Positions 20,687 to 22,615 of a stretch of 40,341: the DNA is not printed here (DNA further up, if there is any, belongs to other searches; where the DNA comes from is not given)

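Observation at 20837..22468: Divergent thermosome paralog with remodelled nucleotide-pocket motifs, embedded in a sugar uptake/catabolism gene string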

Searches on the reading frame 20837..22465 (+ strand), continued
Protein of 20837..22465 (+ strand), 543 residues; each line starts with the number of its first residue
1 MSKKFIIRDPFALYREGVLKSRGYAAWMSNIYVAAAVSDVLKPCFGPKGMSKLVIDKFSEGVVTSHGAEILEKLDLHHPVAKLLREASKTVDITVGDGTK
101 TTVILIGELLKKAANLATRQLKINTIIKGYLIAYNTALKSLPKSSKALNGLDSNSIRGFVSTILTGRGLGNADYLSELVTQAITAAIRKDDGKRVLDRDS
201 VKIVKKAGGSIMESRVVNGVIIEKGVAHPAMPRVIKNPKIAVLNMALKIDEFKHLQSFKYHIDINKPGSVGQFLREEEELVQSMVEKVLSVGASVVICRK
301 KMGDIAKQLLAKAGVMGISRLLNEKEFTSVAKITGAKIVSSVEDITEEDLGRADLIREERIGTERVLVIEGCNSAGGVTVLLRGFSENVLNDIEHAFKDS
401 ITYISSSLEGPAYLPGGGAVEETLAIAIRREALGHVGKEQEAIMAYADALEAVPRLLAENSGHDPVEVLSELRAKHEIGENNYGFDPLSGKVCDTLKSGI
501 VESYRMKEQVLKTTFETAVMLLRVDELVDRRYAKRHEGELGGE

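Call 21: search_solved_structures(query=window:20837-22465:+, max_evalue=1e-40, show_alignments=2)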
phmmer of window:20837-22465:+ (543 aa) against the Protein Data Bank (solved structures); distinct sequences matched with E-value up to 1e-40: 110 (the best 60 are shown).
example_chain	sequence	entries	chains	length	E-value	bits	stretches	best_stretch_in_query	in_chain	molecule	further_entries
1q3r_A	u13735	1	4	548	4.3e-111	375.4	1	9-542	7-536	Thermosome alpha subunit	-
1q3s_A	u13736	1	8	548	1.1e-110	374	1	9-542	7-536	Thermosome alpha subunit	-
1q2v_A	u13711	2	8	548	5.1e-110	371.8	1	9-542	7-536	Thermosome alpha subunit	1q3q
9rwp_A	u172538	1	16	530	2.8e-109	369.4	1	10-534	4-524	Ancestral Group II Chaperonin (ACII)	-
1a6d_B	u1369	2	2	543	1.6e-107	363.6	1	8-531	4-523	THERMOSOME (BETA SUBUNIT)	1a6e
1a6d_A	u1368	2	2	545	2.7e-107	362.9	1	10-537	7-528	THERMOSOME (ALPHA SUBUNIT)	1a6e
3j1e_A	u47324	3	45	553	1.3e-106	360.6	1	10-530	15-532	Chaperonin beta subunit | Chaperonin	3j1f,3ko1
4xcg_A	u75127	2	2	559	3.1e-106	359.4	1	10-534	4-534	Thermosome subunit alpha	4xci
3j1b_A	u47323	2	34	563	2.7e-105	356.3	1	10-533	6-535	Chaperonin alpha subunit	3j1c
6xhi_A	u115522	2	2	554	8.8e-102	344.7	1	10-529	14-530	Thermosome subunit beta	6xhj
4xcg_B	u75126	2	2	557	8.9e-102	344.6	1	10-529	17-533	Thermosome subunit beta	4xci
4xcd_A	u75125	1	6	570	9.7e-102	344.5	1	10-529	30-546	Thermosome subunit beta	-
3kfb_A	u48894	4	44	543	1.9e-95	323.8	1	17-531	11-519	Chaperonin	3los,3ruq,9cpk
3j3x_A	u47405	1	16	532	2e-95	323.7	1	17-531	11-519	Chaperonin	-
3izh_A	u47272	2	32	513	1.1e-94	321.3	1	21-528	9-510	Chaperonin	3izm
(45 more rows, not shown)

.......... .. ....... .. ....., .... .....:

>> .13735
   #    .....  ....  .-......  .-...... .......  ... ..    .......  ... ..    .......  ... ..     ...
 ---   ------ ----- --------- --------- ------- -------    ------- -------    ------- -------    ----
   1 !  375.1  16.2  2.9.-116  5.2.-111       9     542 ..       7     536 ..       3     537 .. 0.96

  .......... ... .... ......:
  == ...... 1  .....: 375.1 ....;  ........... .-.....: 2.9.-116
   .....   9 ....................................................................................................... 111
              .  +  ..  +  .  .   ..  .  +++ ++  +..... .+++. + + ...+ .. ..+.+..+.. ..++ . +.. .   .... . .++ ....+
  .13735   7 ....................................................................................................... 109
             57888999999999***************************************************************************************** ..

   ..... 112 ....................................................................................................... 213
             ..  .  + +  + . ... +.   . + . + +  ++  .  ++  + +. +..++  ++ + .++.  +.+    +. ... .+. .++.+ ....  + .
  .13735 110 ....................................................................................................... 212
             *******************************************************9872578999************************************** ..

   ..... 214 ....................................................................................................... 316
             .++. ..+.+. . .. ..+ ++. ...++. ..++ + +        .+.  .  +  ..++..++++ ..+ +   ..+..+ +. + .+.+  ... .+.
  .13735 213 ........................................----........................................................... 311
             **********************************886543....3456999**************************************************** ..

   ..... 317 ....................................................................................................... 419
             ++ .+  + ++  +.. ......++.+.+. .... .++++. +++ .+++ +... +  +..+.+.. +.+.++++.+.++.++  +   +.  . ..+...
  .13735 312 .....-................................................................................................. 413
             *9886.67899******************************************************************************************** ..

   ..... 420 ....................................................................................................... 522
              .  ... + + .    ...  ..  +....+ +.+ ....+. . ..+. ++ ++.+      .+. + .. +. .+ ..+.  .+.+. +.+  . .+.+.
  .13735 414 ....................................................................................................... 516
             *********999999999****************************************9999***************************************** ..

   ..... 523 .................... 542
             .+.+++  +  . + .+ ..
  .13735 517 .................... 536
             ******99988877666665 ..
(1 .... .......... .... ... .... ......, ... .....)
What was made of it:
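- On Group II chaperonins: The loop length is conserved (call 21).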

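Call 30: predict_structure(alignment_id=A1)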
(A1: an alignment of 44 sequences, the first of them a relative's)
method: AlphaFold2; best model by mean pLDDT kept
length: 543 residues; sequences in the alignment: 44
mean_pLDDT: 86.6   pTM: 0.82
mean pLDDT of the five models: 86.6, 85.3, 84.8, 82.9, 82.4
residues with pLDDT >= 90: 309; 70-90: 172; 50-70: 41; < 50: 21
segments of 3 or more residues with pLDDT < 50: 1-14, 253-255
pLDDT, mean of each block of 10 residues (from residue 1): 38 52 83 95 93 85 88 86 93 93 98 92 94 97 84 84 85 92 85 79 89 91 91 94 86 51 69 84 93 93 92 92 86 89 90 93 88 78 88 92 89 92 97 92 97 97 96 95 94 92 93 96 76 57 48
secondary structure, 60 per line:
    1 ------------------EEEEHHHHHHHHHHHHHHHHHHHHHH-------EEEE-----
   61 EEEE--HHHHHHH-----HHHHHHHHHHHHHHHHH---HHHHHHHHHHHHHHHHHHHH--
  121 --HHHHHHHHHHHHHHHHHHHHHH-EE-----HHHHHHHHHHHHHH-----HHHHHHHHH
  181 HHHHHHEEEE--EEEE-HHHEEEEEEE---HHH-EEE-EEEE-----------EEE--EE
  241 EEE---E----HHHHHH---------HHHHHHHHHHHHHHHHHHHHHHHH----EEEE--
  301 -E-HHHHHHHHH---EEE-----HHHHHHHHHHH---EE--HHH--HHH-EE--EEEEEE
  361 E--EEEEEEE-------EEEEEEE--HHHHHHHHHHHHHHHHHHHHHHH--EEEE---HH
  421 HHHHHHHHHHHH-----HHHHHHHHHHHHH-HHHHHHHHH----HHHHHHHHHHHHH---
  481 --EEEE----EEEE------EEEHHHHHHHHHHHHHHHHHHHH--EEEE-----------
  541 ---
elements in order: E19-22 H23-44 E52-55 E61-64 H67-73 H79-95 H99-118 H123-144 H153-166 H172-186 E187-190 E193-196 E201-207 E215-217 E219-222 E234-236 E239-243 H252-257 H267-290 E295-298 H304-312 E316-318 H324-334 E355-361 E364-370 E378-384 H387-409 E412-415 H419-432 H438-450 H452-460 H465-477 E483-486 E491-494 E501-503 H504-523 E526-529
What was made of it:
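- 20837..22468 (+): Divergent group II chaperonin paralog ('CPNdiv'), 543 aa plus stop codon. The AF2 model has pLDDT 86.6 and pTM 0.82 (call 30).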

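Call 33: find_encoding_contigs(protein=P0054, flank=8000, max_places=2)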
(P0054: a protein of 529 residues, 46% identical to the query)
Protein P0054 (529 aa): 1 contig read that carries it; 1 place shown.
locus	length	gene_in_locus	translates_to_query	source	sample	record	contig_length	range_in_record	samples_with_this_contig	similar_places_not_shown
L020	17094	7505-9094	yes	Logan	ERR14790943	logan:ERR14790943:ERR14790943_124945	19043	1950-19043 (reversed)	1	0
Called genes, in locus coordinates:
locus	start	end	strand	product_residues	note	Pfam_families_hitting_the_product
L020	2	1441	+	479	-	?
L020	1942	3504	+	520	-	PF00005:ABC_tran, PF02463:SMC_N (faint), PF13401:AAA_22 (faint), PF13555:AAA_29 (faint), PF13304:AAA_21 (faint), PF00005:ABC_tran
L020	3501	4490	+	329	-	PF02653:BPD_transp_2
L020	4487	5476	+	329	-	PF02653:BPD_transp_2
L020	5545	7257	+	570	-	PF05048:NosD, PF13229:Beta_helix, PF05048:NosD, PF13229:Beta_helix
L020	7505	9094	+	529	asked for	PF00118:Cpn60_TCP1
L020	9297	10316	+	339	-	PF01408:GFO_IDH_MocA, PF02894:GFO_IDH_MocA_C, PF22725:GFO_IDH_MocA_C3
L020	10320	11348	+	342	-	PF08240:ADH_N, PF16912:Glu_dehyd_C, PF00107:ADH_zinc_N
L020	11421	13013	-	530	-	PF00370:FGGY_N, PF02782:FGGY_C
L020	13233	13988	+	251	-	PF00106:adh_short, PF08659:KR, PF13561:adh_short_C2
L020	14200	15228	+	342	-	PF08240:ADH_N, PF16912:Glu_dehyd_C, PF00107:ADH_zinc_N, PF13602:ADH_zinc_N_2 (weak)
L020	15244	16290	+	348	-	PF08240:ADH_N, PF16912:Glu_dehyd_C, PF00107:ADH_zinc_N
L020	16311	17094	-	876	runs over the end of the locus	PF04851:ResIII, PF00270:DEAD, PF00271:Helicase_C, PF19306:WHD_Lhr, PF08494:DEAD_assoc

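Call 34: find_encoding_contigs(protein=P0030, flank=8000, max_places=2)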
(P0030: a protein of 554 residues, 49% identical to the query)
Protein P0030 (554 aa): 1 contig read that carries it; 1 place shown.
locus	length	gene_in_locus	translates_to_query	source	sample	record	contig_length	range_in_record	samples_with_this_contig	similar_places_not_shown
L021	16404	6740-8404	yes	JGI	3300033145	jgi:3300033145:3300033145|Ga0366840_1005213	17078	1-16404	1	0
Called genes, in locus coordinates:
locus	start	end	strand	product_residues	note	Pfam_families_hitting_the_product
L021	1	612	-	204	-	?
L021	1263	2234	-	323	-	PF02653:BPD_transp_2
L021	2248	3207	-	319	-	PF02653:BPD_transp_2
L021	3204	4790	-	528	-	PF02463:SMC_N (faint), PF13555:AAA_29 (faint), PF00005:ABC_tran, PF13304:AAA_21 (faint), PF13401:AAA_22 (faint), PF00005:ABC_tran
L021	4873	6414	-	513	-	PF13407:Peripla_BP_4 (weak)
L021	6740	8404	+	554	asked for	PF00118:Cpn60_TCP1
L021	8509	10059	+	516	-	PF00370:FGGY_N, PF02782:FGGY_C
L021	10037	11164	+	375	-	PF08240:ADH_N, PF16912:Glu_dehyd_C, PF00107:ADH_zinc_N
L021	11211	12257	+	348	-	PF08240:ADH_N, PF16912:Glu_dehyd_C, PF00107:ADH_zinc_N, PF13602:ADH_zinc_N_2 (weak)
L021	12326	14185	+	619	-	PF02730:AFOR_N, PF01314:AFOR_C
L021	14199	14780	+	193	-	PF06560:GPI, PF00190:Cupin_1 (weak), PF07883:Cupin_2 (faint)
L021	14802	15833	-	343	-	PF08240:ADH_N, PF16912:Glu_dehyd_C, PF00107:ADH_zinc_N, PF13602:ADH_zinc_N_2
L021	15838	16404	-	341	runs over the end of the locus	PF01408:GFO_IDH_MocA, PF02894:GFO_IDH_MocA_C, PF22725:GFO_IDH_MocA_C3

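Call 35: find_encoding_contigs(protein=P0027, flank=8000, max_places=2)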
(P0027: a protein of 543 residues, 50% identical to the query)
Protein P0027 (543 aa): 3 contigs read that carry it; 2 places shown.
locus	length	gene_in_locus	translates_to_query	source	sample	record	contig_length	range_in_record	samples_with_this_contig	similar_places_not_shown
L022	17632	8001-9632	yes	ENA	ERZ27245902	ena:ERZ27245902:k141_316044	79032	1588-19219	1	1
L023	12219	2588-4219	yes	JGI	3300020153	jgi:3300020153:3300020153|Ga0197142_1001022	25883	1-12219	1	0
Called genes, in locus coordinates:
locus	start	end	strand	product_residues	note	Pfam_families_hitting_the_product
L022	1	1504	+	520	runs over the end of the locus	PF02518:HATPase_c (weak), PF13589:HATPase_c_3 (faint), PF09239:Topo-VIb_trans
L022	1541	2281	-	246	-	-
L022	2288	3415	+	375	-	PF00988:CPSase_sm_chain, PF00117:GATase, PF07722:Peptidase_C26 (faint)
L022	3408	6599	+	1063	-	PF25596:CPSase_L_D1, PF02222:ATP-grasp, PF02786:CPSase_L_D2, PF02787:CPSase_L_D3, PF25596:CPSase_L_D1, PF02222:ATP-grasp, PF02786:CPSase_L_D2, PF15632:ATPgrasp_Ter, +4 more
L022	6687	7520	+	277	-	PF00355:Rieske (faint)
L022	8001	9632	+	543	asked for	PF00118:Cpn60_TCP1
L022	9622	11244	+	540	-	PF00370:FGGY_N, PF02782:FGGY_C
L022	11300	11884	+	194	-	PF06560:GPI, PF07883:Cupin_2 (weak), PF00190:Cupin_1 (faint)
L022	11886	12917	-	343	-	PF08240:ADH_N, PF16912:Glu_dehyd_C (weak), PF00107:ADH_zinc_N, PF13602:ADH_zinc_N_2 (weak)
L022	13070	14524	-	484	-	PF00171:Aldedh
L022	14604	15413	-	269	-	PF23441:SDR, PF00106:adh_short, PF08659:KR, PF13561:adh_short_C2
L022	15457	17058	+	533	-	PF13407:Peripla_BP_4 (weak)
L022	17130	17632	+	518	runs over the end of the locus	PF02463:SMC_N (faint), PF00005:ABC_tran, PF13401:AAA_22 (faint), PF13555:AAA_29 (faint), PF00910:RNA_helicase (faint), PF13304:AAA_21 (faint), PF00005:ABC_tran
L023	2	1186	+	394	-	?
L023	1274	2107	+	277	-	PF00355:Rieske (faint)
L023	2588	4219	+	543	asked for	PF00118:Cpn60_TCP1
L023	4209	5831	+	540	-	PF00370:FGGY_N, PF02782:FGGY_C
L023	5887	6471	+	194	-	PF06560:GPI, PF07883:Cupin_2 (weak), PF00190:Cupin_1 (faint)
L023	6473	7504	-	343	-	PF08240:ADH_N, PF16912:Glu_dehyd_C (weak), PF00107:ADH_zinc_N, PF13602:ADH_zinc_N_2 (weak)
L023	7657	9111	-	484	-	PF00171:Aldedh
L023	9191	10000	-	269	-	PF23441:SDR, PF00106:adh_short, PF08659:KR, PF13561:adh_short_C2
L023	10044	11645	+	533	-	PF13407:Peripla_BP_4 (weak)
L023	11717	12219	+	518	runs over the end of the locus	PF02463:SMC_N (faint), PF00005:ABC_tran, PF13401:AAA_22 (faint), PF13555:AAA_29 (faint), PF00910:RNA_helicase (faint), PF13304:AAA_21 (faint), PF00005:ABC_tran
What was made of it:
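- In L022 and L023 the called genes overlap by 11 nt (call 35). In L022 and L023 the genes overlap (call 35).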

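Call 37: fold_search(model_id=the predicted structure, library=pdb)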
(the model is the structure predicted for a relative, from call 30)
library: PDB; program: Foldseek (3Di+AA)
matches with E <= 10: 643; with E <= 0.001: 572
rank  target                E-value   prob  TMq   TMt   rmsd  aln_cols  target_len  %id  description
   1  1q2v_A                9.3e-49  1.00  0.89  0.93   2.4       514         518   38  Crystal structure of the chaperonin from Thermococcus strain KS-1 (nucleotide-free form) (released 2004-01-27)
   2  1q3r_A                3.5e-48  1.00  0.89  0.93   2.4       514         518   38  Crystal structure of the chaperonin from Thermococcus strain KS-1 (nucleotide-free form of single mutant) (released 2004-01-27)
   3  1q3s_A                9.9e-48  1.00  0.90  0.94   2.2       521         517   38  Crystal structure of the chaperonin from Thermococcus strain KS-1 (FormIII crystal complexed with ADP) (released 2004-01-27)
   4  3rus_A                2.1e-46  1.00  0.86  0.91   2.9       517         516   33  Crystal structure of Cpn-rls in complex with ADP from Methanococcus maripaludis (released 2012-01-04)
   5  1a6d_B                9.2e-46  1.00  0.87  0.94   2.3       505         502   35  THERMOSOME FROM T. ACIDOPHILUM (released 1999-03-23)
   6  3ruq_A                3.3e-45  1.00  0.87  0.91   2.9       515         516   33  Crystal structure of Cpn-WT in complex with ADP from Methanococcus maripaludis (released 2012-01-04)
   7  7nvl_G                7.0e-45  1.00  0.88  0.91   2.5       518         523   32  Human TRiC complex in closed state with nanobody bound (Consensus Map) (released 2022-03-02)
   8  7nvm_G                9.3e-45  1.00  0.89  0.92   3.2       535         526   31  Human TRiC complex in closed state with nanobody Nb18, actin and PhLP2A bound (released 2022-03-02)
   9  3izi_A                1.8e-44  1.00  0.88  0.93   2.2       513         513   33  Mm-cpn rls with ATP (released 2011-02-02)
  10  7nvm_g                2.5e-44  1.00  0.90  0.91   2.6       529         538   31  Human TRiC complex in closed state with nanobody Nb18, actin and PhLP2A bound (released 2022-03-02)
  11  9cpk_A                2.5e-44  1.00  0.85  0.90   2.7       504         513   34  D8 symmetry reconstruction of MmCPn in closed state (released 2025-07-30)
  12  3kfb_A                5.1e-44  1.00  0.86  0.92   2.9       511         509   34  Crystal structure of a group II chaperonin from Methanococcus maripaludis (released 2010-06-23)
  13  5w79_A                5.3e-44  1.00  0.84  0.89   3.3       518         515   33  Crystal Structure of the Group II Chaperonin from Methanococcus Maripaludis, Cysteine-less mutant in the Apo State (released 2018-06-20)
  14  8sh9_g                5.3e-44  1.00  0.88  0.91   3.3       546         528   30  CCT G beta 5 complex best PhLP1 class (released 2023-10-25)
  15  7trg_D                7.1e-44  1.00  0.85  0.87   4.1       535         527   29  The beta-tubulin folding intermediate I (released 2022-12-28)
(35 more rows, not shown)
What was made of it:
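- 20837..22468 (+): Foldseek gives TM 0.89-0.94 to the Thermococcus KS-1 chaperonin (call 37).
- On Group II chaperonins: The AF2 model (pLDDT 86.6) superposes on T. KS-1, Mm-cpn, T. acidophilum and CCT subunits at TM 0.85-0.95 (calls 30, 37).
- Closest known: Canonical archaeal thermosome subunits. Same: The three-domain fold with a built-in lid is the same (TM 0.87-0.95, call 37).
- The AF2 model is confident (call 30) and superposes on closed thermosome and CCT subunits at TM 0.85-0.94 (call 37).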
